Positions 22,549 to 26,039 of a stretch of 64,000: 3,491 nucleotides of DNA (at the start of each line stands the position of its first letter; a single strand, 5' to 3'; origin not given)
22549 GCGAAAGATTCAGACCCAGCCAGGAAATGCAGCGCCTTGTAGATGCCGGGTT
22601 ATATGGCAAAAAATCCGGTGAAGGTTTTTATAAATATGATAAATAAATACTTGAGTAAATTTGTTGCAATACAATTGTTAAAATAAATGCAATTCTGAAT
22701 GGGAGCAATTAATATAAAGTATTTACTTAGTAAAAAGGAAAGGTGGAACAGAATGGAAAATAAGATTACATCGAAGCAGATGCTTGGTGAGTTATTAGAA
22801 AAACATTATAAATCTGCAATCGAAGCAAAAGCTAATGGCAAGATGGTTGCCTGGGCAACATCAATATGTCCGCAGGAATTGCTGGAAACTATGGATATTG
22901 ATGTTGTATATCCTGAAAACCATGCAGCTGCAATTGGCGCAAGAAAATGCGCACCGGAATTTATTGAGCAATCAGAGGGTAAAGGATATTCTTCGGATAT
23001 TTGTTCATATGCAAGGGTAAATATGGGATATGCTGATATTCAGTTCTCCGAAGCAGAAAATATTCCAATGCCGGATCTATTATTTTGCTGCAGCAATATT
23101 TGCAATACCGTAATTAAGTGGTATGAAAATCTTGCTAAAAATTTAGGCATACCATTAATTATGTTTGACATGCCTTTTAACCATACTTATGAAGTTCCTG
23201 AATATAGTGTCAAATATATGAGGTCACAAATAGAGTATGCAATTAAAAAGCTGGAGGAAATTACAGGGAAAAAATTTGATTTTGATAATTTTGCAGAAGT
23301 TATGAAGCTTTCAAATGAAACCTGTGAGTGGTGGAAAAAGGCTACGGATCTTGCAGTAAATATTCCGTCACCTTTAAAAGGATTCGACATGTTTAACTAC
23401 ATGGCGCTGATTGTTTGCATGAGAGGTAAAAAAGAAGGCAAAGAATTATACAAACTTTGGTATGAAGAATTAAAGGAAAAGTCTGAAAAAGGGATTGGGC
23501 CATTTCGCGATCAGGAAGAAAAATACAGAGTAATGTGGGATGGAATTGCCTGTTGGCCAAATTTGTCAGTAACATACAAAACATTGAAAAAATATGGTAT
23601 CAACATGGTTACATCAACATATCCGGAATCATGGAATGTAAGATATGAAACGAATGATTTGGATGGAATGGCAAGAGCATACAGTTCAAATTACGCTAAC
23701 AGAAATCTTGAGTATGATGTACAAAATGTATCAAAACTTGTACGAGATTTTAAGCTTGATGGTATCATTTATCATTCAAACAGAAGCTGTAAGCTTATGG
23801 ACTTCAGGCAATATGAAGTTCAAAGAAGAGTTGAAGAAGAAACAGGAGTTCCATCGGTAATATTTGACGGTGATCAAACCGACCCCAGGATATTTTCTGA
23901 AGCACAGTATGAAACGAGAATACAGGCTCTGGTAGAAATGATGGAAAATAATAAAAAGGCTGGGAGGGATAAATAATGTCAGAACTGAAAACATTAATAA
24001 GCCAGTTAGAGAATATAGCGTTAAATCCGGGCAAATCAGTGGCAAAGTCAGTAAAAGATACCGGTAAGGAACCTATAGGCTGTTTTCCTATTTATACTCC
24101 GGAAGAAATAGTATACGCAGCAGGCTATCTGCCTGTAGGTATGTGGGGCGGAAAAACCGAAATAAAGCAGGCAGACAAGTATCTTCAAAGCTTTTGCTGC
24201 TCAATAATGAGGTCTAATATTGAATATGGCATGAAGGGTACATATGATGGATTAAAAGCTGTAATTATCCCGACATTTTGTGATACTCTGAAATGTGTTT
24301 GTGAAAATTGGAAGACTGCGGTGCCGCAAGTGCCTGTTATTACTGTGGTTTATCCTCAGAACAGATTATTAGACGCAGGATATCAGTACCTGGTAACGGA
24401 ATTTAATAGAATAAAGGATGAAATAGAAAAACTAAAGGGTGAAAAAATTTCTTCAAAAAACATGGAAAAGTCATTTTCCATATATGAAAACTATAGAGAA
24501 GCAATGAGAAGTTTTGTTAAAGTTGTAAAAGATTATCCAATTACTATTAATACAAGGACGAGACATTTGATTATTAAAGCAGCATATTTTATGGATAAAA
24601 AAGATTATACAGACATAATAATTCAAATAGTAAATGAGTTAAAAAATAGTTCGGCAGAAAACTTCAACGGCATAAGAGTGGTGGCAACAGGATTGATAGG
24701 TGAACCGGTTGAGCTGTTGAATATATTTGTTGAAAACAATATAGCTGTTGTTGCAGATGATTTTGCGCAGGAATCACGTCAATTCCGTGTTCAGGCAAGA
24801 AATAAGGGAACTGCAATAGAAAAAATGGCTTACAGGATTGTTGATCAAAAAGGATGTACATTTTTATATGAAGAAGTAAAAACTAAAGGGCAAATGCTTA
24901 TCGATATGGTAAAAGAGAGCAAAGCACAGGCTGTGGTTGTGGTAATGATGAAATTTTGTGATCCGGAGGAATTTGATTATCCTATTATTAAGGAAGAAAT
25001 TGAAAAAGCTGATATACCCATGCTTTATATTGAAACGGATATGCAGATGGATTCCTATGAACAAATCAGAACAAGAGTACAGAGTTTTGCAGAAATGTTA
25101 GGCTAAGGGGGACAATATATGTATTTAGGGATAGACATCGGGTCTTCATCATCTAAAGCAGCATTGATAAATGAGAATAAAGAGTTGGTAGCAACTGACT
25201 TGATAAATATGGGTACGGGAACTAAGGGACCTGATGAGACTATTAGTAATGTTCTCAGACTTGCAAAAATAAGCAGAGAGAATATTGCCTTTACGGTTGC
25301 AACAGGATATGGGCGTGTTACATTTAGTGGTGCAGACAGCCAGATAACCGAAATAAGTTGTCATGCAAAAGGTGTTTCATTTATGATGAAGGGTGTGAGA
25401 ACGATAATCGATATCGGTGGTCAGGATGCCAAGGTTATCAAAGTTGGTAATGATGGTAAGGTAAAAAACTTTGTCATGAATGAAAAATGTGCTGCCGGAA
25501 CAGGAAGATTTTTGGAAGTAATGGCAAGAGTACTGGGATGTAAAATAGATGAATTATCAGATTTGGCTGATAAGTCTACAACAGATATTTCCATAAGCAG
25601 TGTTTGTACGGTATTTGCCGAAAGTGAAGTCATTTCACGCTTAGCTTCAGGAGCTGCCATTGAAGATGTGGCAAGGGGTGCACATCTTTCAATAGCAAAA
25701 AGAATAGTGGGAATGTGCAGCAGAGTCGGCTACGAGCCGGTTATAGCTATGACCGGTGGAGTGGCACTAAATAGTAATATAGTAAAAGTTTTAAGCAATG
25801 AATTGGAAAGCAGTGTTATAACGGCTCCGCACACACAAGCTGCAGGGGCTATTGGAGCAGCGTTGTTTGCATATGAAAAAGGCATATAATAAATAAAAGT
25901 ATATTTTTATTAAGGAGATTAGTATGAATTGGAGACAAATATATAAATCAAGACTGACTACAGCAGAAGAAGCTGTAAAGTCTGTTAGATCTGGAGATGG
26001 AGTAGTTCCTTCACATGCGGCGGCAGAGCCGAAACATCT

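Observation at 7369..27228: Candidate undescribed pathway: sigma54-controlled CoA-dependent radical deoxygenation of a polyhydroxy acid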

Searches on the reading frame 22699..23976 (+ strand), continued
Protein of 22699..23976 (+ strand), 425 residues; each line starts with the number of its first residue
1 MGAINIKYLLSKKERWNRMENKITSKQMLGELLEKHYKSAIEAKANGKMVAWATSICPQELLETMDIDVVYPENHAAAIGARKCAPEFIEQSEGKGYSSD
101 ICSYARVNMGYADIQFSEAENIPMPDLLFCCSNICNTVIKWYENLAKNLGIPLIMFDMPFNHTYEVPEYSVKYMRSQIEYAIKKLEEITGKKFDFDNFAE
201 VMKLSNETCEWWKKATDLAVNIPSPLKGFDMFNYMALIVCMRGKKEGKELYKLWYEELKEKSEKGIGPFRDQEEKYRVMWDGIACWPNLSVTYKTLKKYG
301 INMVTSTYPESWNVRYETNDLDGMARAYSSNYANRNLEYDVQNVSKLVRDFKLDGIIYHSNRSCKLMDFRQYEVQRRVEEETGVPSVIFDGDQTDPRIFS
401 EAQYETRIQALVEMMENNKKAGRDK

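Call 50: find_homologous_proteins(query=window:22699-23976:+, max_evalue=1e-30)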
Query window:22699-23976:+ (425 aa): 3154 proteins with E <= 1e-30 among 8000 candidates; the best 120 are listed.
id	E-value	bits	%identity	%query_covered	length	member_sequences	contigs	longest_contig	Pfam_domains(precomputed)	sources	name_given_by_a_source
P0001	1.4e-254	863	91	94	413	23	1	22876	PF06050.20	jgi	-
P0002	2.3e-240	816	84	96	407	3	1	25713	PF06050.20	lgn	-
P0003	1.1e-235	800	81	96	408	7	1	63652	PF06050.20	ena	-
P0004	2.6e-234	796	83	95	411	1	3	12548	PF06050.20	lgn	-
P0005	5.6e-234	795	81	95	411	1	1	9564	PF06050.20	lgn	-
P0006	1.3e-233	793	81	96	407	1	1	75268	PF06050.20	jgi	-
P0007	1.0e-230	784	82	94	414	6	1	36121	PF06050.20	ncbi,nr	ncbi:MAG: 2-hydroxyacyl-CoA dehydratase family protein [Clostridiales Family XIII bacterium]|nr:2-hy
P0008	1.6e-230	783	82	94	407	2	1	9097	PF06050.20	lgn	-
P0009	2.1e-227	773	79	94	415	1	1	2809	PF06050.20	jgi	jgi:benzoyl-CoA reductase/2-hydroxyglutaryl-CoA dehydratase subunit BcrC/BadD/HgdB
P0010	3.1e-227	772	81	95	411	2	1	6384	PF06050.20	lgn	-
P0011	2.8e-226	769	80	94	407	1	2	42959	PF06050.20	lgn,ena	-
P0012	6.9e-225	765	79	95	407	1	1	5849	PF06050.20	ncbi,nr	ncbi:MAG: 2-hydroxyacyl-CoA dehydratase family protein [Clostridia bacterium]|nr:2-hydroxyacyl-CoA d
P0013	1.9e-224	763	80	95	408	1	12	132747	PF06050.20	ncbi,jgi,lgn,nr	ncbi:MAG: (R)-2-hydroxyisocaproyl-CoA dehydratase alpha subunit [Clostridiales bacterium]|jgi:benzoy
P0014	7.3e-224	761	78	95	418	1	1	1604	PF06050.20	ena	-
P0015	8.8e-224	761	79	93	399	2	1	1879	PF06050.20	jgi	-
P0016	5.6e-223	758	78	94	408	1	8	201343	PF06050.20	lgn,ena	-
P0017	1.4e-222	757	78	94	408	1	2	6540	PF06050.20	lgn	-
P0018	5.3e-222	755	78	95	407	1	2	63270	PF06050.20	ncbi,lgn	-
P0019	3.9e-221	752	77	95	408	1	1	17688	PF06050.20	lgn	-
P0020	4.8e-221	752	77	96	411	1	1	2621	PF06050.20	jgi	jgi:benzoyl-CoA reductase/2-hydroxyglutaryl-CoA dehydratase subunit BcrC/BadD/HgdB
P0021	2.7e-220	750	77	94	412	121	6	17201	PF06050.20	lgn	-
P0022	5.7e-220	749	78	95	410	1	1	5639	PF06050.20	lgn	-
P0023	5.9e-220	748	77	95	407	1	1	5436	PF06050.20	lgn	-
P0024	6.4e-220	748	78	95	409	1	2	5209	PF06050.20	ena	-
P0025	7.1e-220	748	77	95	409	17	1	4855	PF06050.20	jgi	jgi:benzoyl-CoA reductase/2-hydroxyglutaryl-CoA dehydratase subunit BcrC/BadD/HgdB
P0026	1.9e-219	747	75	96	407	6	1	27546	PF06050.20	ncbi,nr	ncbi:MAG: 2-hydroxyacyl-CoA dehydratase [Peptostreptococcaceae bacterium]|nr:2-hydroxyacyl-CoA dehyd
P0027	5.1e-219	745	76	95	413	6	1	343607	PF06050.20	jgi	jgi:benzoyl-CoA reductase/2-hydroxyglutaryl-CoA dehydratase subunit BcrC/BadD/HgdB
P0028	7.4e-218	742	79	91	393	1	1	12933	PF06050.20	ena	-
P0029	8.0e-218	741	78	95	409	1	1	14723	PF06050.20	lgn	-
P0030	2.7e-217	740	76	95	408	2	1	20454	PF06050.20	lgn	-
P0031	3.2e-217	740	76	95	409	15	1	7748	PF06050.20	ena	-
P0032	1.2e-216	738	77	95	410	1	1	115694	PF06050.20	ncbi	-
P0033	1.9e-216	737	76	94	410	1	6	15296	PF06050.20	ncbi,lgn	ncbi:MAG: 2-hydroxyacyl-CoA dehydratase family protein [Anaerovoracaceae bacterium]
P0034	9.3e-216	735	75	95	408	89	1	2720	PF06050.20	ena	-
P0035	2.2e-215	733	77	95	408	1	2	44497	PF06050.20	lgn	-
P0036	3.5e-215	733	76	95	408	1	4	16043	PF06050.20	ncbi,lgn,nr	ncbi:MAG: 2-hydroxyacyl-CoA dehydratase [Peptostreptococcaceae bacterium]|nr:2-hydroxyacyl-CoA dehyd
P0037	6.2e-214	729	75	95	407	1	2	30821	PF06050.20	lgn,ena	-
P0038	6.5e-214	729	75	95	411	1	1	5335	PF06050.20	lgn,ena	-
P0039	9.8e-214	728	75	94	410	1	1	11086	PF06050.20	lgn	-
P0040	2.3e-213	727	74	95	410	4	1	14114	PF06050.20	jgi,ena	-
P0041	4.7e-213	726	74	95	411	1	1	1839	PF06050.20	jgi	-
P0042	8.6e-213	725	75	94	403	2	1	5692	PF06050.20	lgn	-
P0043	2.2e-211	720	74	95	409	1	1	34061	PF06050.20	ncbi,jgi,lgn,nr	ncbi:MAG: 2-hydroxyacyl-CoA dehydratase family protein [Clostridiales Family XIII bacterium]|jgi:ben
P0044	2.4e-211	720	74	94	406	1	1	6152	PF06050.20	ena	-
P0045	6.8e-211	719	74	95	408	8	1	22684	PF06050.20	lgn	-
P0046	9.3e-211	718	75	95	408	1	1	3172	PF06050.20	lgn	-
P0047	1.8e-210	717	75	94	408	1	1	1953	PF06050.20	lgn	-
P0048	2.6e-210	717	74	94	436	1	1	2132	PF06050.20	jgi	jgi:benzoyl-CoA reductase/2-hydroxyglutaryl-CoA dehydratase subunit BcrC/BadD/HgdB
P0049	8.0e-210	715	74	94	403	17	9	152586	PF06050.20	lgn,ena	-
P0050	1.5e-209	714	73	95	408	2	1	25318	PF06050.20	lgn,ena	-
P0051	2.1e-208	710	74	95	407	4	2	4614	PF06050.20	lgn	-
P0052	7.1e-208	709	73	95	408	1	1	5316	PF06050.20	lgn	-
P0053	1.7e-207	707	72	95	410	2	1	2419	PF06050.20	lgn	-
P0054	5.3e-207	706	74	94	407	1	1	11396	PF06050.20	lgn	-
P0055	9.0e-207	705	74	95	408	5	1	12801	PF06050.20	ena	-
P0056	2.1e-206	704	73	94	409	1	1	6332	PF06050.20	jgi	jgi:benzoyl-CoA reductase/2-hydroxyglutaryl-CoA dehydratase subunit BcrC/BadD/HgdB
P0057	2.4e-206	704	74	94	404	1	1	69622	PF06050.20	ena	-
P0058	3.8e-206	703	74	95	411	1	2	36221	PF06050.20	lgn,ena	-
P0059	4.5e-206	703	72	94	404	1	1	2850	PF06050.20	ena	-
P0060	1.7e-205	701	74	95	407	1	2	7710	PF06050.20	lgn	-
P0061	2.4e-205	700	73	95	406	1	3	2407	PF06050.20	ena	-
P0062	5.9e-205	699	72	95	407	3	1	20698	PF06050.20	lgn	-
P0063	6.7e-205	699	73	96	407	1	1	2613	PF06050.20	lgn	-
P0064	8.1e-205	699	72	96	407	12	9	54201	PF06050.20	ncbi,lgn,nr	ncbi:MAG: 2-hydroxyacyl-CoA dehydratase family protein [Anaerolineaceae bacterium]|nr:2-hydroxyacyl-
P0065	1.3e-204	698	73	94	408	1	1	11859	PF06050.20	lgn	-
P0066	1.3e-204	698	73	93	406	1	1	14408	PF06050.20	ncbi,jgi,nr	ncbi:MAG: 2-hydroxyacyl-CoA dehydratase family protein [Clostridiales Family XIII bacterium]|jgi:ben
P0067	5.4e-204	696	73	94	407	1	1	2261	PF06050.20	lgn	-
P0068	1.4e-203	695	73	95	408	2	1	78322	PF06050.20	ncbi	-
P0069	1.7e-203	694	72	95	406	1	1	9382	PF06050.20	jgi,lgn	jgi:benzoyl-CoA reductase/2-hydroxyglutaryl-CoA dehydratase subunit BcrC/BadD/HgdB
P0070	1.8e-203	694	71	96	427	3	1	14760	PF06050.20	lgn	-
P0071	5.3e-203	693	73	93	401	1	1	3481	PF06050.20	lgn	-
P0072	5.3e-203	693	71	94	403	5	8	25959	PF06050.20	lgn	-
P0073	5.6e-203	693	73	93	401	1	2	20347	PF06050.20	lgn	-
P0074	5.7e-203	693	72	95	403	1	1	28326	PF06050.20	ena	-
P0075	8.5e-203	692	73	95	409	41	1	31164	PF06050.20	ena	-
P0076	1.4e-202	691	69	94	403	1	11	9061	PF06050.20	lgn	-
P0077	1.8e-202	691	72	94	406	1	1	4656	PF06050.20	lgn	-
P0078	2.2e-202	691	72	96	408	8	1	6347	PF06050.20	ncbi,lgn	-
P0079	2.9e-202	690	72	95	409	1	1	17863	PF06050.20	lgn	-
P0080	3.6e-202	690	72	96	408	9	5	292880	PF06050.20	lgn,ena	-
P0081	3.6e-202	690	72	94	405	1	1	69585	PF06050.20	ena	-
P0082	4.1e-202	690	73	93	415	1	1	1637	PF06050.20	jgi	jgi:benzoyl-CoA reductase/2-hydroxyglutaryl-CoA dehydratase subunit BcrC/BadD/HgdB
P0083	5.1e-202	689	72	95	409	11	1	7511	PF06050.20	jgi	jgi:benzoyl-CoA reductase/2-hydroxyglutaryl-CoA dehydratase subunit BcrC/BadD/HgdB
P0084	7.8e-202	689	71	96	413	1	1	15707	PF06050.20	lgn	-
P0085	8.7e-202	689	72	96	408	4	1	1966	PF06050.20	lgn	-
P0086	1.3e-201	688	71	94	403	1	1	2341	PF06050.20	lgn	-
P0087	1.4e-201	688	69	94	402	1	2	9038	PF06050.20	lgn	-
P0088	1.4e-201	688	73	92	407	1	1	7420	PF06050.20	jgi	jgi:benzoyl-CoA reductase/2-hydroxyglutaryl-CoA dehydratase subunit BcrC/BadD/HgdB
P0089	2.1e-201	687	71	95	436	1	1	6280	PF06050.20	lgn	-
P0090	2.4e-201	687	71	95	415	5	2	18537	PF06050.20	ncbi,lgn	-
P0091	2.5e-201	687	72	95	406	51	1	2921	PF06050.20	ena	-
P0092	2.5e-201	687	72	95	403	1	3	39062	PF06050.20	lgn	-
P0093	2.8e-201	687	72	95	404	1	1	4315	PF06050.20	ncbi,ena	-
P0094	4.2e-201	686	71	94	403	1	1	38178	PF06050.20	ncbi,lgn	-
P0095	5.4e-201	686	72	93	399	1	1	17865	PF06050.20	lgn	-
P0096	5.8e-201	686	71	95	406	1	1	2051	PF06050.20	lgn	-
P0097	6.8e-201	686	73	95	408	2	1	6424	PF06050.20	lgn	-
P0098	7.5e-201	686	72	94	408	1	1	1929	PF06050.20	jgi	jgi:benzoyl-CoA reductase/2-hydroxyglutaryl-CoA dehydratase subunit BcrC/BadD/HgdB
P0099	8.2e-201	685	73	94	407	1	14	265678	PF06050.20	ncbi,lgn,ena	ncbi:MAG: 2-hydroxyacyl-CoA dehydratase family protein [Anaerovoracaceae bacterium]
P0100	8.5e-201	685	73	94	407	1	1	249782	PF06050.20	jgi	-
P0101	1.0e-200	685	68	94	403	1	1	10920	PF06050.20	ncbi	-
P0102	1.1e-200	685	73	94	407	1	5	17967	PF06050.20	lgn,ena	-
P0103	3.6e-200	683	71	94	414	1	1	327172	PF06050.20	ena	-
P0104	3.6e-200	683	71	96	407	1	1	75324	PF06050.20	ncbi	-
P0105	5.9e-200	683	68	94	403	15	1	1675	PF06050.20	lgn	-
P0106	7.2e-200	682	72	94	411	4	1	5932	PF06050.20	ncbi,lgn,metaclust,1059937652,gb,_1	metaclust:\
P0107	7.6e-200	682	68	94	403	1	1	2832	PF06050.20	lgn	-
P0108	1.2e-199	682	73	93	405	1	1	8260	PF06050.20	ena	-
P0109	1.7e-199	681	67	94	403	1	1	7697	PF06050.20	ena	-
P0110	2.7e-199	680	67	94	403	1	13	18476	PF06050.20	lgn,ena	-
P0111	2.7e-199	680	67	94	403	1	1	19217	PF06050.20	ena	-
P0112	2.9e-199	680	70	93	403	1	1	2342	PF06050.20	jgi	jgi:benzoyl-CoA reductase/2-hydroxyglutaryl-CoA dehydratase subunit BcrC/BadD/HgdB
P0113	3.1e-199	680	70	95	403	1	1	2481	PF06050.20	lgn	-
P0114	3.4e-199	680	71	95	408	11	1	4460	PF06050.20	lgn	-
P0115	3.6e-199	680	71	95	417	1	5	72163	PF06050.20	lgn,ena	-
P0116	3.7e-199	680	67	94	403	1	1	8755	PF06050.20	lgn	-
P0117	3.8e-199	680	67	94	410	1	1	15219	PF06050.20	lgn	-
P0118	5.2e-199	679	67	94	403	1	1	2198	PF06050.20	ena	-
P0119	5.4e-199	679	71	95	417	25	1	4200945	PF06050.20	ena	-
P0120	5.9e-199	679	67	94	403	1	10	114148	PF06050.20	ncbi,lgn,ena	-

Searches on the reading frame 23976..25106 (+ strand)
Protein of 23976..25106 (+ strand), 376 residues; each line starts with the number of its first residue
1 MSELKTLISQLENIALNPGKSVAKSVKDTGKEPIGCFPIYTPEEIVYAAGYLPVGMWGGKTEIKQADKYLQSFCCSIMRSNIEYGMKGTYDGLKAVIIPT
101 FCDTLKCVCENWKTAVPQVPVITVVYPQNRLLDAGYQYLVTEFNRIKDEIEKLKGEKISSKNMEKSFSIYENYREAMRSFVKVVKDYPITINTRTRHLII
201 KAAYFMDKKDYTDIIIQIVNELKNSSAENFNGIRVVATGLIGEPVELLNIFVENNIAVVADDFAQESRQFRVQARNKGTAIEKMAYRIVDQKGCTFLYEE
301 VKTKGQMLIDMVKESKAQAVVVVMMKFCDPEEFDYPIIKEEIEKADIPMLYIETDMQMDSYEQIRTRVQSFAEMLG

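Call 4: search_protein_families(library=ncbifam, proteins=[window:23976-25106:+], max_evalue=0.00001)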
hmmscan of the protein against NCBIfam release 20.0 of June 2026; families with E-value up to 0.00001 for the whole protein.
window:23976-25106:+ (376 aa): 4 families
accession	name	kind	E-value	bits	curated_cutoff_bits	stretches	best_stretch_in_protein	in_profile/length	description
NF052456.1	HyiscapDhHadC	equivalog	4.4e-146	486.6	700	1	5-375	2-372/372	(R)-2-hydroxyisocaproyl-CoA dehydratase subunit beta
TIGR02263.1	benz_CoA_red_C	equivalog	1.8e-45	155.5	421.15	1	28-373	27-378/380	benzoyl-CoA reductase subunit C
NF040772.1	double_cubane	equivalog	4.9e-45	154.2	350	1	23-375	12-372/372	double-cubane-cluster-containing anaerobic reductase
TIGR03190.1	benz_CoA_bzdN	equivalog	1.1e-33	116.6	453.8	1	29-375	25-371/377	benzoyl-CoA reductase, bzd-type, subunit N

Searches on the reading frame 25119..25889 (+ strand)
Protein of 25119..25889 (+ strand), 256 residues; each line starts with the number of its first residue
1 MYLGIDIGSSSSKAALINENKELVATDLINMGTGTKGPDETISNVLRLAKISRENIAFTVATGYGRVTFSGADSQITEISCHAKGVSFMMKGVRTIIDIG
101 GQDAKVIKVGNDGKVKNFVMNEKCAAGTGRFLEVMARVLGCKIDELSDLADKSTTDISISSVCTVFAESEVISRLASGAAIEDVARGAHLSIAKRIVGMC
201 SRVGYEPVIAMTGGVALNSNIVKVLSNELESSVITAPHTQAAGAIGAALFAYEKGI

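Call 4: search_protein_families(library=ncbifam, proteins=[window:25119-25889:+], max_evalue=0.00001)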
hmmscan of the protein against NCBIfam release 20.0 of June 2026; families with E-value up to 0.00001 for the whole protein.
window:25119-25889:+ (256 aa): 5 families
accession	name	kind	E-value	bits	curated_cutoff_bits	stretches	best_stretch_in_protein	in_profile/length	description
TIGR00241.1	CoA_E_activ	domain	1.9e-79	266.7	125.4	1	1-249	1-247/248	acyl-CoA dehydratase activase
TIGR03192.1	benz_CoA_bzdQ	equivalog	7e-49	166.9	380.2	1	3-252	35-287/293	benzoyl-CoA reductase, bzd-type, subunit Q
TIGR02259.1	benz_CoA_red_A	equivalog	1.2e-43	149.5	578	1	57-251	231-432/432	benzoyl-CoA reductase subunit A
TIGR03286.1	methan_mark_15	hypoth_equivalog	1e-39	136.7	455.75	1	3-251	147-401/404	methanogenesis marker 15 protein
TIGR02261.1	benz_CoA_red_D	equivalog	1e-34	119.9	312.85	1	4-250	5-261/262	benzoyl-CoA reductase subunit D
